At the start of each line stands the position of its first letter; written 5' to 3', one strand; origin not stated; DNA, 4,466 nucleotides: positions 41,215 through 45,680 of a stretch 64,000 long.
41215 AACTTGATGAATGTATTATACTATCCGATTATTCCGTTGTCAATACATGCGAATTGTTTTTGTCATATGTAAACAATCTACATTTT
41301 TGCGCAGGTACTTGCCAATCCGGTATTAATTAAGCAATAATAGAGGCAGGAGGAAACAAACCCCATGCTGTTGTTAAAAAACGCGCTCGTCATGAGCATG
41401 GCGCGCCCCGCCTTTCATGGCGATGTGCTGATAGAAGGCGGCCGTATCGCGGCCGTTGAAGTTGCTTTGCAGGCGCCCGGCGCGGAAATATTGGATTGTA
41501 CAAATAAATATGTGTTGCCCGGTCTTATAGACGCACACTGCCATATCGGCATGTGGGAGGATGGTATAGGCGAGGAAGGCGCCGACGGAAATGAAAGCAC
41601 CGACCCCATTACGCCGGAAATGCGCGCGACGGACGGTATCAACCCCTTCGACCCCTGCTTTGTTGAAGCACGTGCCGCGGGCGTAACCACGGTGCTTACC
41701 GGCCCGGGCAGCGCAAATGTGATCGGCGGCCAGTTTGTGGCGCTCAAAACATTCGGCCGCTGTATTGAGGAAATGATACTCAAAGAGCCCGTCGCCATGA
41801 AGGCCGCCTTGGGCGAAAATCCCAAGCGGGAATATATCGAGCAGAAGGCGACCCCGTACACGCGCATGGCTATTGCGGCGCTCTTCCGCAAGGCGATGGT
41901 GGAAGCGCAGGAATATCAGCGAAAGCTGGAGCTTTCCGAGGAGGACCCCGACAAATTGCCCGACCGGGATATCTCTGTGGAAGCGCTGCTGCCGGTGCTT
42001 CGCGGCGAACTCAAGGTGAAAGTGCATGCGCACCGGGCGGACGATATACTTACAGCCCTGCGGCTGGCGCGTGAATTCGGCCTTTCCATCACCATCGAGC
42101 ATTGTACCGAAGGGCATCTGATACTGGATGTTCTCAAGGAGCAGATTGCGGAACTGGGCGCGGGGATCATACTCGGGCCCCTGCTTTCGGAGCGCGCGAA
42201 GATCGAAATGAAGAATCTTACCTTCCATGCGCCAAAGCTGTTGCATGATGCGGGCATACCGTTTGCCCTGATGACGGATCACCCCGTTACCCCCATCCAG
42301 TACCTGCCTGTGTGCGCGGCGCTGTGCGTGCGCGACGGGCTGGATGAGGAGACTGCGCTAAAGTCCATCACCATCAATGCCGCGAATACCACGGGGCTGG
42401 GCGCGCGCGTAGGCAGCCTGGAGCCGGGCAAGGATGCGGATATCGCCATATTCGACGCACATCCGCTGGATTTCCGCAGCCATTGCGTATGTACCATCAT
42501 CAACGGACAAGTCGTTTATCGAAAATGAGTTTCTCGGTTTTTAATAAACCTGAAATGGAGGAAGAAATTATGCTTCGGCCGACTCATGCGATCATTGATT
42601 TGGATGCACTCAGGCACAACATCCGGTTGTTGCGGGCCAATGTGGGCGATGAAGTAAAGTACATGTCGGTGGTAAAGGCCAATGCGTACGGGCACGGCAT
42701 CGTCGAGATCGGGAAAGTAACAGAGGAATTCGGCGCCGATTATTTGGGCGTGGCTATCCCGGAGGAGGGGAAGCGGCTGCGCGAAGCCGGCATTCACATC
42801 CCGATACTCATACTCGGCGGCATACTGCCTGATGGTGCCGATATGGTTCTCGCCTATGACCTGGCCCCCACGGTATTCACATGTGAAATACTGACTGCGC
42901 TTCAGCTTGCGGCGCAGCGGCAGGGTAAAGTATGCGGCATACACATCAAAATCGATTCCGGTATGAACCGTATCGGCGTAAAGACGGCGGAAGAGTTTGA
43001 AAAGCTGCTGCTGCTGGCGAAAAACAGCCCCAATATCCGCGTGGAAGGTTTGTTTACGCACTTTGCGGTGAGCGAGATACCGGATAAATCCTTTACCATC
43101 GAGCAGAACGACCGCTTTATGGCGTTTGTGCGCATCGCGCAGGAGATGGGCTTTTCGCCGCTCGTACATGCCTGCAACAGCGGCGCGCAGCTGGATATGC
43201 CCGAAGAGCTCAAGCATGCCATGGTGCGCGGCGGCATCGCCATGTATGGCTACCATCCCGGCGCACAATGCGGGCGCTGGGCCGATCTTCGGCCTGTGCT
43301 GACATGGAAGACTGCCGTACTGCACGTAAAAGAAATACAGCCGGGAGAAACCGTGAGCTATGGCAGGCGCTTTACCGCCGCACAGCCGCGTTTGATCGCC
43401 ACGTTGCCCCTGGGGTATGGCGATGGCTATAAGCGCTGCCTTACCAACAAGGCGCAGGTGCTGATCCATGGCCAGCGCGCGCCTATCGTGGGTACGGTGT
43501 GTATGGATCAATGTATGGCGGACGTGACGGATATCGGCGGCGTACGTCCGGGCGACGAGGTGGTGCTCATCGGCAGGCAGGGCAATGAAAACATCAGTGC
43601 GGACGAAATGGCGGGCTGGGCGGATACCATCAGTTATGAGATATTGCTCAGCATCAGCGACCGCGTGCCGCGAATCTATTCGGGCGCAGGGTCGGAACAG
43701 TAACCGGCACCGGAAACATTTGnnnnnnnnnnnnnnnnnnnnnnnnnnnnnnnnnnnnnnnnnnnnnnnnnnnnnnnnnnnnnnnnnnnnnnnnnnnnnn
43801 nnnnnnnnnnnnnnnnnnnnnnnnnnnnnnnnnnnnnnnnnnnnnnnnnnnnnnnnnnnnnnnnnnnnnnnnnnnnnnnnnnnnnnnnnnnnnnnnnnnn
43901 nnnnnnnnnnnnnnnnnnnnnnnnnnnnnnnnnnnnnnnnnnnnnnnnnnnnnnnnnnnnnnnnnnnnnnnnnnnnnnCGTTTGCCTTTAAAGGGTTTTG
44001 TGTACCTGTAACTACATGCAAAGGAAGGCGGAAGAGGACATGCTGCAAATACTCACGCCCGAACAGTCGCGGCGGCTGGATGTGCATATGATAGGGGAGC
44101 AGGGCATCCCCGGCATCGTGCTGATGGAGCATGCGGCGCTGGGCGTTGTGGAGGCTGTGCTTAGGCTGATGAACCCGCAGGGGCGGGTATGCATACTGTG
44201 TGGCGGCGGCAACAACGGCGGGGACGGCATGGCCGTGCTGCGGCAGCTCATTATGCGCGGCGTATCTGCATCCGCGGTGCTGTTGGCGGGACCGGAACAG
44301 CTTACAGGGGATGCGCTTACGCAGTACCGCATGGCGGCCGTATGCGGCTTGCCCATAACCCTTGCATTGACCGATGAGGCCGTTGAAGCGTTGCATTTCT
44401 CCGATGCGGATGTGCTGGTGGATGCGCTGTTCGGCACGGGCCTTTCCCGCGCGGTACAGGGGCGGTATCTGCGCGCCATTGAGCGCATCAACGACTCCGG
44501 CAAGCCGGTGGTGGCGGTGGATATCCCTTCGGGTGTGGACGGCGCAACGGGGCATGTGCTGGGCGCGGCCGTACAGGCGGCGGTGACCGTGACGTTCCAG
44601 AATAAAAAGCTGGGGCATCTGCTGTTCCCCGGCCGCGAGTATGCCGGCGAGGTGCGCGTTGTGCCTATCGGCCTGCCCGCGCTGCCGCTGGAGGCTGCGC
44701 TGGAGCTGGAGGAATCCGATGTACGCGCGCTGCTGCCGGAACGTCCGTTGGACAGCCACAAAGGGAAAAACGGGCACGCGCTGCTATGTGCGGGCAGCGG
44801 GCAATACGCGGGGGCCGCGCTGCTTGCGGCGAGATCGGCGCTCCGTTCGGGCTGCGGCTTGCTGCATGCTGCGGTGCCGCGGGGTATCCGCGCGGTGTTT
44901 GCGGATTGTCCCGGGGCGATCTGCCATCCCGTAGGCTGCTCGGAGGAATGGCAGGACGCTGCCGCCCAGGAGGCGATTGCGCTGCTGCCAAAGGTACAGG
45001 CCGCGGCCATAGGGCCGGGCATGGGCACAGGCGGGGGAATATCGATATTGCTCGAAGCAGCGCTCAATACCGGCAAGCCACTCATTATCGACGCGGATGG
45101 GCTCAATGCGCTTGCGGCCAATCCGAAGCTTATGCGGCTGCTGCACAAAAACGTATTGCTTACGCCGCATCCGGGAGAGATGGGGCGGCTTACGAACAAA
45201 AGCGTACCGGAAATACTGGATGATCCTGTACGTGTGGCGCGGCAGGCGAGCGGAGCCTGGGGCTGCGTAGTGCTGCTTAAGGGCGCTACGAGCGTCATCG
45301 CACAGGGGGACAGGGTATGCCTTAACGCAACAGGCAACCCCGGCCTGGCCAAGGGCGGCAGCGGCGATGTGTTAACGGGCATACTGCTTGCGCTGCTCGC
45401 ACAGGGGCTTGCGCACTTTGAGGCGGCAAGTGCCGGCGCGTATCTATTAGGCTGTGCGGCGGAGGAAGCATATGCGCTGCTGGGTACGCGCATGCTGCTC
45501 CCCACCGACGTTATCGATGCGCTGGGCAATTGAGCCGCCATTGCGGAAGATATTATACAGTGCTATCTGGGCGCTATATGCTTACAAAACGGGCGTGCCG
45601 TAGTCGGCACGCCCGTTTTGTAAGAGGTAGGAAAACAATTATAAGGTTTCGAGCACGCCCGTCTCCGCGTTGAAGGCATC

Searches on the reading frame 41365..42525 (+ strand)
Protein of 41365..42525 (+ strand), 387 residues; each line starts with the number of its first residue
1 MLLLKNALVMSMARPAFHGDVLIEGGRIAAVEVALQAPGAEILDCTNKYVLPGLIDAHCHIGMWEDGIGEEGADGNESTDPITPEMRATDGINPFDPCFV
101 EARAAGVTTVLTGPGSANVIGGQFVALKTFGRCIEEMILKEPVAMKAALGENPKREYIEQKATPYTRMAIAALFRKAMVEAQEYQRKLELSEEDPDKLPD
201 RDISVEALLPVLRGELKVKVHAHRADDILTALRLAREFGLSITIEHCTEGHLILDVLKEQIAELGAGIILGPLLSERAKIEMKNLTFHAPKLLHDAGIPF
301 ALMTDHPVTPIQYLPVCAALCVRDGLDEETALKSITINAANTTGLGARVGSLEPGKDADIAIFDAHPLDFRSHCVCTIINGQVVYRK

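Call 54: search_protein_families(library=pfam, proteins=[window:41365-42525:+], max_evalue=0.00001)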
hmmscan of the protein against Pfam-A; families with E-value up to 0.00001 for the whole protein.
window:41365-42525:+ (387 aa): 2 families
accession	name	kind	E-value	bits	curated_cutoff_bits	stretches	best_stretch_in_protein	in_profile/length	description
PF07969.17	Amidohydro_3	-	1.1e-21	78.3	29.7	1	218-385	278-472/472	Amidohydrolase family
PF01979.26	Amidohydro_1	-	2.2e-17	63.8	25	1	283-383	229-344/345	Amidohydrolase family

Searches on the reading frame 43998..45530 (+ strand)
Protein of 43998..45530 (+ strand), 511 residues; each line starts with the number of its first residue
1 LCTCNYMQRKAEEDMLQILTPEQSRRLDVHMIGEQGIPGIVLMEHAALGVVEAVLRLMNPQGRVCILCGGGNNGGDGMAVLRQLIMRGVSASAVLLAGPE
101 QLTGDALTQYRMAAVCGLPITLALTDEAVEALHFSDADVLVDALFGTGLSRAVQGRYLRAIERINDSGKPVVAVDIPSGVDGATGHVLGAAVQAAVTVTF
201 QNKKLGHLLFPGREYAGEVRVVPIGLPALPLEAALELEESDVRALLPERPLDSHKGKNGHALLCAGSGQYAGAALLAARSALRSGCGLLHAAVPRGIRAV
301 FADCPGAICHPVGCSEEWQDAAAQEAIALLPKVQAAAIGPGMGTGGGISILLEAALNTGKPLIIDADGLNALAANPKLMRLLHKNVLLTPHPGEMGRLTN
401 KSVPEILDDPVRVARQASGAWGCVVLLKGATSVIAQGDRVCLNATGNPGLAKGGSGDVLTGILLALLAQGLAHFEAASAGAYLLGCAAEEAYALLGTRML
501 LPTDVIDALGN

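Call 54: search_protein_families(library=pfam, proteins=[window:43998-45530:+], max_evalue=0.00001)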
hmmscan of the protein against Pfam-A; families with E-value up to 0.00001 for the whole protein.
window:43998-45530:+ (511 aa): 2 families
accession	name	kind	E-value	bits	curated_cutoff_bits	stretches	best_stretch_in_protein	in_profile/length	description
PF01256.23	Carb_kinase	-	2.1e-55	188.3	27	1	262-508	2-239/242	NAD(P)H-hydrate dehydratase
PF03853.21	YjeF_N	-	1.7e-48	165.2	24.9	1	41-206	3-169/169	YjeF-related protein N-terminus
